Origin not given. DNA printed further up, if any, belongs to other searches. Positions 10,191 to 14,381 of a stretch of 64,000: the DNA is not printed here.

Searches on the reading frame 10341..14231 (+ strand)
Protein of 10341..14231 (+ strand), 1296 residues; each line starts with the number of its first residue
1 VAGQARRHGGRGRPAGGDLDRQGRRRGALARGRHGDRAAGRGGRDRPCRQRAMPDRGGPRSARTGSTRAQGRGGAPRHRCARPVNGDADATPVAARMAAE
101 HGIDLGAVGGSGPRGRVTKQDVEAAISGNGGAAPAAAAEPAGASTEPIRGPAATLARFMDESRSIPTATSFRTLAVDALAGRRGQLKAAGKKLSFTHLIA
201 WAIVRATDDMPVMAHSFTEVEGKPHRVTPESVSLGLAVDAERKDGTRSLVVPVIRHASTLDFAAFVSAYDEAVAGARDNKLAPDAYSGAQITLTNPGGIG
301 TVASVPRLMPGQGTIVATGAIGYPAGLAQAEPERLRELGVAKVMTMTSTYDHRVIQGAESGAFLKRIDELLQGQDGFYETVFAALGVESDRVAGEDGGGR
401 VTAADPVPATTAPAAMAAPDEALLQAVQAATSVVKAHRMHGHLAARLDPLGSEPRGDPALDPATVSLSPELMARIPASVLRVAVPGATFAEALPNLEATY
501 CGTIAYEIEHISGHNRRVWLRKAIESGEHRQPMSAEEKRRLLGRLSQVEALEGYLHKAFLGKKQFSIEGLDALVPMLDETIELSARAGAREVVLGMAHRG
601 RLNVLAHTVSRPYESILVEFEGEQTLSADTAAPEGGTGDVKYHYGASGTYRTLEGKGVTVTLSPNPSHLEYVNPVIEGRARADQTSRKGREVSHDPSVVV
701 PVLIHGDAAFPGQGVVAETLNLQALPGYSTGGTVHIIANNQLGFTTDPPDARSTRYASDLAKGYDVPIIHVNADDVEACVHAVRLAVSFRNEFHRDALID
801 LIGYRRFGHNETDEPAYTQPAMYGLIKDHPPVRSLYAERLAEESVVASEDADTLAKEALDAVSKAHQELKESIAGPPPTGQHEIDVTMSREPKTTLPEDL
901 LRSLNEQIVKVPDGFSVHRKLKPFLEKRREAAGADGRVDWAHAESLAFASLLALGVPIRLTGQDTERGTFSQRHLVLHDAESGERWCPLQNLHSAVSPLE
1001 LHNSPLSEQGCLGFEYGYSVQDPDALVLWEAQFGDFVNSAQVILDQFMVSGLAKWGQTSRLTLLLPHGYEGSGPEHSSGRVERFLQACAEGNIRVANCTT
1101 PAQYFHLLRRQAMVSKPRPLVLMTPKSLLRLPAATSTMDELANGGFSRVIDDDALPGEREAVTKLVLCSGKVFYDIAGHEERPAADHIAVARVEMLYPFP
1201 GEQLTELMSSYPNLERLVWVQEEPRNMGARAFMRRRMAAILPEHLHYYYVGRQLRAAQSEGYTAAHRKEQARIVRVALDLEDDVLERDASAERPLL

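Call 49: search_protein_families(library=pfam, proteins=[window:10341-14231:+], max_evalue=0.001)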
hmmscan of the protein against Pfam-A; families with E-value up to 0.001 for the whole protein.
window:10341-14231:+ (1296 aa): 5 families
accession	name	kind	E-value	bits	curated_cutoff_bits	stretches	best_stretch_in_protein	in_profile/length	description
PF00676.26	E1_dh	-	5.8e-51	173.7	22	1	570-871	3-293/300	Dehydrogenase E1 component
PF02779.29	Transket_pyr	-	2.6e-44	151.4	27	1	938-1130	3-173/174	Transketolase, pyrimidine binding domain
PF00198.28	2-oxoacid_dh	-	3.8e-43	148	23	1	144-372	5-225/232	2-oxoacid dehydrogenases acyltransferase (catalytic domain)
PF16870.10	OxoGdeHyase_C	-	2.4e-39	134.9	27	1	1136-1278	2-151/151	2-oxoglutarate dehydrogenase C-terminal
PF02817.22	E3_binding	-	3.9e-15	56.2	23.7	1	90-123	3-36/36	e3 binding domain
